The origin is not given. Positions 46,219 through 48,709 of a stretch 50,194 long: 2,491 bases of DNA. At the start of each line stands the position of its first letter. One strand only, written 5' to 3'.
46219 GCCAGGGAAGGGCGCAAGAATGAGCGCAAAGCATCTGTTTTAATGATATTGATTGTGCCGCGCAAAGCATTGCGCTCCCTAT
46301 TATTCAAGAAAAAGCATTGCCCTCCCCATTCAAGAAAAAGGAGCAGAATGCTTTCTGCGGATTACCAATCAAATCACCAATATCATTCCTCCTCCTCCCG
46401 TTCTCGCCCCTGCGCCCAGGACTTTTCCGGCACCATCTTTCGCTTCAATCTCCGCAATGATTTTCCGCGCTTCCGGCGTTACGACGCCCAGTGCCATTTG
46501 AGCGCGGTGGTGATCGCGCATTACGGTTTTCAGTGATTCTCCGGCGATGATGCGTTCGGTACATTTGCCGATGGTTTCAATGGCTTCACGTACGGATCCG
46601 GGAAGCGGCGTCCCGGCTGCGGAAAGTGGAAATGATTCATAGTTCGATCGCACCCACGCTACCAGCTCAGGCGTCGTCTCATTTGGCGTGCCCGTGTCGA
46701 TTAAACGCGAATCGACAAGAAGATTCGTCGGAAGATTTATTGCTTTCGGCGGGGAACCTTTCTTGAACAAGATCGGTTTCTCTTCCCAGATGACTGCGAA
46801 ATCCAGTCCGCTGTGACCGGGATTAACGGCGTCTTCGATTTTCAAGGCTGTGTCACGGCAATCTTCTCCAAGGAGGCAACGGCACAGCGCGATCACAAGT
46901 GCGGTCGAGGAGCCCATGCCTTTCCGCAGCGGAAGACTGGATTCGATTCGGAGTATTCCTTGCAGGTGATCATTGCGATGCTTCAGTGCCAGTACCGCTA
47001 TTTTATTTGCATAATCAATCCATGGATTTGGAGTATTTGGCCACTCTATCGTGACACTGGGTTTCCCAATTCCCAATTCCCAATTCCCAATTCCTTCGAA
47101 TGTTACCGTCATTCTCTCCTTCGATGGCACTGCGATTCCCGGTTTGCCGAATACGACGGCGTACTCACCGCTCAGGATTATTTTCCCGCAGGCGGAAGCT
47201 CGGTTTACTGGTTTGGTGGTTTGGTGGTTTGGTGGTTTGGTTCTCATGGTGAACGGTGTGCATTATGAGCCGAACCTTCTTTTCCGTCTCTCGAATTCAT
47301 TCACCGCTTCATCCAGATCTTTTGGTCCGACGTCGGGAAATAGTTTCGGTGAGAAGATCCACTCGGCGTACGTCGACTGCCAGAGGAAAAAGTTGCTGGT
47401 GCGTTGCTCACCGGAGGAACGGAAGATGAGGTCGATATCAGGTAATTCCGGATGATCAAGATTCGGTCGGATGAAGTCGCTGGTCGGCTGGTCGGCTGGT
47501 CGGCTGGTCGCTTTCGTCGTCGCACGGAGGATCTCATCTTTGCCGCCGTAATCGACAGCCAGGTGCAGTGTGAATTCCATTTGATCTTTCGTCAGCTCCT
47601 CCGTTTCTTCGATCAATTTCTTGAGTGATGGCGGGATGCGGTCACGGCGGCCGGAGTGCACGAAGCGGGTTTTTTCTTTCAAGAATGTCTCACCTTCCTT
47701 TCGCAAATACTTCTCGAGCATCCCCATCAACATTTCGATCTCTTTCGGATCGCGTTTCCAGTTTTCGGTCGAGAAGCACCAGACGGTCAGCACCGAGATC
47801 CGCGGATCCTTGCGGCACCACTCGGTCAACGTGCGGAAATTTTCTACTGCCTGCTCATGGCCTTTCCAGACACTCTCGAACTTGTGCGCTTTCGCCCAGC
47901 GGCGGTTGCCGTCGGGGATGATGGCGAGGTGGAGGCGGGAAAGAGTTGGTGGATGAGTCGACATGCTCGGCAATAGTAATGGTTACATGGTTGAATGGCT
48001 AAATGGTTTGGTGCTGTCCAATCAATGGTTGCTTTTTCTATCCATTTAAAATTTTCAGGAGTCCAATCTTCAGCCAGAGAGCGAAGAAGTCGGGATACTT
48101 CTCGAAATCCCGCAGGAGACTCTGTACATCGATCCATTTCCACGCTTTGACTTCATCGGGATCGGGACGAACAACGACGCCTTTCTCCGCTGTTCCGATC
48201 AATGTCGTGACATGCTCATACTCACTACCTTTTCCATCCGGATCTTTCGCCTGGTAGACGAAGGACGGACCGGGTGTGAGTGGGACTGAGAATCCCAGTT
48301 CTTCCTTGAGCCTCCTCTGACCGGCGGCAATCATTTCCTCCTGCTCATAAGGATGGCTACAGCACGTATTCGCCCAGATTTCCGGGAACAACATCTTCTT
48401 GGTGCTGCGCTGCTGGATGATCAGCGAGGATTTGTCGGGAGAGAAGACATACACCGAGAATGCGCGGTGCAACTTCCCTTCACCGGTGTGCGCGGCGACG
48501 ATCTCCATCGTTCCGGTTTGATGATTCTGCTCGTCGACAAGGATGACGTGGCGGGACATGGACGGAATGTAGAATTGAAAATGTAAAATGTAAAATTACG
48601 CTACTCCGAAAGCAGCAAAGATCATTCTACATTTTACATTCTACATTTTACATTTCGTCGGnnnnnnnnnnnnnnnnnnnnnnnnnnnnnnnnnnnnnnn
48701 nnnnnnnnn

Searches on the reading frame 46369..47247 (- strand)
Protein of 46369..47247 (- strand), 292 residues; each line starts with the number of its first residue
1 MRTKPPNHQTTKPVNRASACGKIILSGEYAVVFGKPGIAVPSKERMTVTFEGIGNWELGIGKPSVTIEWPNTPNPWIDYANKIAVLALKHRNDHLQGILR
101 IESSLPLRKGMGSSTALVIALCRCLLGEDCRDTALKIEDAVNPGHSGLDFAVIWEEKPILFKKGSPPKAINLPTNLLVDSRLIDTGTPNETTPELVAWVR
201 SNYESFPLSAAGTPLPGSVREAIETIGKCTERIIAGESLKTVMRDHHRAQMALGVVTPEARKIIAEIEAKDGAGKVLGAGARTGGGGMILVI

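Call 7: search_protein_families(library=pfam, proteins=[window:46369-47247:-], max_evalue=0.001)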
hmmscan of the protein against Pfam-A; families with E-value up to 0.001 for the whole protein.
window:46369-47247:- (292 aa): 1 family
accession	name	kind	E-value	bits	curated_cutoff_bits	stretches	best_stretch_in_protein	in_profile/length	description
PF00288.32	GHMP_kinases_N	-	3.4e-05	24.4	22.3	1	84-126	6-47/87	GHMP kinases N terminal domain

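Call 10: search_protein_families(library=ncbifam, proteins=[window:46369-47247:-], max_evalue=0.001)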
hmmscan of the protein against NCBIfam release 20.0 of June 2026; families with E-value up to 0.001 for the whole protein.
window:46369-47247:- (292 aa): 4 families
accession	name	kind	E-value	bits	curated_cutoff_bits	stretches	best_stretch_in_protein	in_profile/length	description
TIGR00549.1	mevalon_kin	equivalog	4.2e-26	92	163.05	1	19-289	1-274/276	mevalonate kinase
NF003036.0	PRK03926.1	equivalog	1.1e-13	50.9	403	1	17-289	4-264/302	mevalonate kinase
NF040656.1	GHMP_GYDIA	hypoth_equivalog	0.00018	20.8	225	0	19-47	4-32/299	GYDIA family GHMP kinase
NF003006.0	PRK03817.1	equivalog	0.00029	19.9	443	0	71-124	62-115/352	galactokinase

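Call 12: search_solved_structures(query=window:46369-47247:-, max_evalue=1, show_alignments=2)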
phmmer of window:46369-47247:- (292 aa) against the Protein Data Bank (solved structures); distinct sequences matched with E-value up to 1: 13.
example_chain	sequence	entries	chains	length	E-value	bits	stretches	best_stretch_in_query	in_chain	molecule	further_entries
2x7i_A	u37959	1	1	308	1.2e-09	41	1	18-192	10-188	MEVALONATE KINASE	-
6mde_A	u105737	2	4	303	3.5e-07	32.9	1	17-289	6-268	Mevalonate kinase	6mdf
4hac_A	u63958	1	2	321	3.7e-07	32.8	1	17-289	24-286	Mevalonate kinase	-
2oi2_A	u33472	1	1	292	4.8e-07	32.5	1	11-264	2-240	Mevalonate kinase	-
8teb_A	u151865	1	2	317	7e-07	31.9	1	17-286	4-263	Mevalonate kinase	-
1kvk_A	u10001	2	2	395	9.4e-06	28.2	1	17-68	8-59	mevalonate kinase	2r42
8tfo_A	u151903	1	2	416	0.0001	24.8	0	16-42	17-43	Mevalonate kinase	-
2r3v_A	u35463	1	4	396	0.00016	24.1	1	17-67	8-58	Mevalonate kinase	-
7bqm_A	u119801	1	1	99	0.057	15.8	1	212-273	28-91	Chantal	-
1kkh_A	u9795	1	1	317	0.058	15.8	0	21-127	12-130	Mevalonate Kinase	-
1vis_A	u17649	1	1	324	0.064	15.6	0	21-127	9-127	Mevalonate kinase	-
5xtb_I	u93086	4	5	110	0.6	12.4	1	7-63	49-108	NADH dehydrogenase [ubiquinone] 1 alpha subcomplex subunit 7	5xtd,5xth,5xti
9cwt_I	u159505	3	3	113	0.63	12.4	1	7-63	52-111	NADH dehydrogenase [ubiquinone] 1 alpha subcomplex subunit 7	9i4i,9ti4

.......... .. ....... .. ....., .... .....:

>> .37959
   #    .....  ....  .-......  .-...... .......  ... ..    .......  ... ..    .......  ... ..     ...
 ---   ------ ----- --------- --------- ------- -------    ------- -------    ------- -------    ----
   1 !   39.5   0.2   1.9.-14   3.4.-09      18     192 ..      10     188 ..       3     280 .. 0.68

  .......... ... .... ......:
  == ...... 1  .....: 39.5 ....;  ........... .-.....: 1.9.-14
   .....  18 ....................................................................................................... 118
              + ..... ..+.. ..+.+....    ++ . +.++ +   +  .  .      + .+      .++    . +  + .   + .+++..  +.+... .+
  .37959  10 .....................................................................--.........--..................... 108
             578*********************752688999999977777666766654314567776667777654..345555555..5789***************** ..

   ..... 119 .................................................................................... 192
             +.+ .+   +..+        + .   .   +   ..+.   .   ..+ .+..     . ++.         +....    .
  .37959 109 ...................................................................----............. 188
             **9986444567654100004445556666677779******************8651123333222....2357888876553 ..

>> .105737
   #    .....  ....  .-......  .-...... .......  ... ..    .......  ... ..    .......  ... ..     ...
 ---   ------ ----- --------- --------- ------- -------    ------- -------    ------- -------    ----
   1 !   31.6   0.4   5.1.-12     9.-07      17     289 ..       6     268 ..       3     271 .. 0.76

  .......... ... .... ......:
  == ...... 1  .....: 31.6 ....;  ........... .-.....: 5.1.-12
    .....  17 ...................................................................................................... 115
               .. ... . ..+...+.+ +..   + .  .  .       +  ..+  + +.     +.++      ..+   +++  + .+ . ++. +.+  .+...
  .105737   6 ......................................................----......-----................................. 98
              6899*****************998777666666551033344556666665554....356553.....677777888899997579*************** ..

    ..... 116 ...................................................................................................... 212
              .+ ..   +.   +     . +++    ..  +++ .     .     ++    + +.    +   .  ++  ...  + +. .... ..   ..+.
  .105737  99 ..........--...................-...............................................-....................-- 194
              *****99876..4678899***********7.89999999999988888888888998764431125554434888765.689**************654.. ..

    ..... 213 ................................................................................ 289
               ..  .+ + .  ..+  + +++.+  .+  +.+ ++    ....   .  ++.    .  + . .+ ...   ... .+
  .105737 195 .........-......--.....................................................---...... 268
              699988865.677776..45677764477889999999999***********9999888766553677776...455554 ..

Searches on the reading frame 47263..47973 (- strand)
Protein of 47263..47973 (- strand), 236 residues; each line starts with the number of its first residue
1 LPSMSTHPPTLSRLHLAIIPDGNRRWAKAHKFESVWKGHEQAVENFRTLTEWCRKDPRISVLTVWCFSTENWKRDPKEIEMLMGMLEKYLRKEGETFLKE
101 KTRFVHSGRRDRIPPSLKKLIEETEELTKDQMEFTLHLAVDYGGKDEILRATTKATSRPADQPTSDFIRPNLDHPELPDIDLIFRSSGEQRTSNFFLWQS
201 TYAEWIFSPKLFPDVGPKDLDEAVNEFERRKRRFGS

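Call 7: search_protein_families(library=pfam, proteins=[window:47263-47973:-], max_evalue=0.001)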
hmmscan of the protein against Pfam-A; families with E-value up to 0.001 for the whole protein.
window:47263-47973:- (236 aa): 1 family
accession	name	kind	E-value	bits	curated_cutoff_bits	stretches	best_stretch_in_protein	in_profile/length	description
PF01255.24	Prenyltransf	-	7.7e-66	222.2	27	1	19-235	1-219/219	Putative undecaprenyl diphosphate synthase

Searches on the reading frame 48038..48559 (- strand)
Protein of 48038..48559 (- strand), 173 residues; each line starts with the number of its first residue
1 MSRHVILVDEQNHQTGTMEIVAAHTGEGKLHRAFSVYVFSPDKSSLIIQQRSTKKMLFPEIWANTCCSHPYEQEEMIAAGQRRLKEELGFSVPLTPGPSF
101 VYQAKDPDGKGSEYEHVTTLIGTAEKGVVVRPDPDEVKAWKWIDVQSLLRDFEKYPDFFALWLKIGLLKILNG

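Call 7: search_protein_families(library=pfam, proteins=[window:48038-48559:-], max_evalue=0.001)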
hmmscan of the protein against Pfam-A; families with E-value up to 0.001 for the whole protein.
window:48038-48559:- (173 aa): 1 family
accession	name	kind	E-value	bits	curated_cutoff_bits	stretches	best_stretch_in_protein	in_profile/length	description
PF00293.34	NUDIX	-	4.8e-13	49.7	21.1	1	30-150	2-122/134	NUDIX domain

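Call 10: search_protein_families(library=ncbifam, proteins=[window:48038-48559:-], max_evalue=0.001)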
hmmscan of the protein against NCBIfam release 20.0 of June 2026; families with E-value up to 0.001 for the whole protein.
window:48038-48559:- (173 aa): 4 families
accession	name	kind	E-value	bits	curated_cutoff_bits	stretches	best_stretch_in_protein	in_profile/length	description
NF002995.0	PRK03759.1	equivalog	8.8e-44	149.4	127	1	3-164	7-166/185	isopentenyl-diphosphate Delta-isomerase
TIGR02150.1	IPP_isom_1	equivalog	3.5e-36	124.4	105.8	1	5-165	1-157/159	isopentenyl-diphosphate delta-isomerase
NF041653.1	Nud_hyd_Meth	equivalog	1.1e-10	41.6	300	1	10-171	7-161/170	Nudix hydrolase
NF011922.0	PRK15393.1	equivalog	3.7e-05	23.4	152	1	7-108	15-115/182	NUDIX hydrolase YfcD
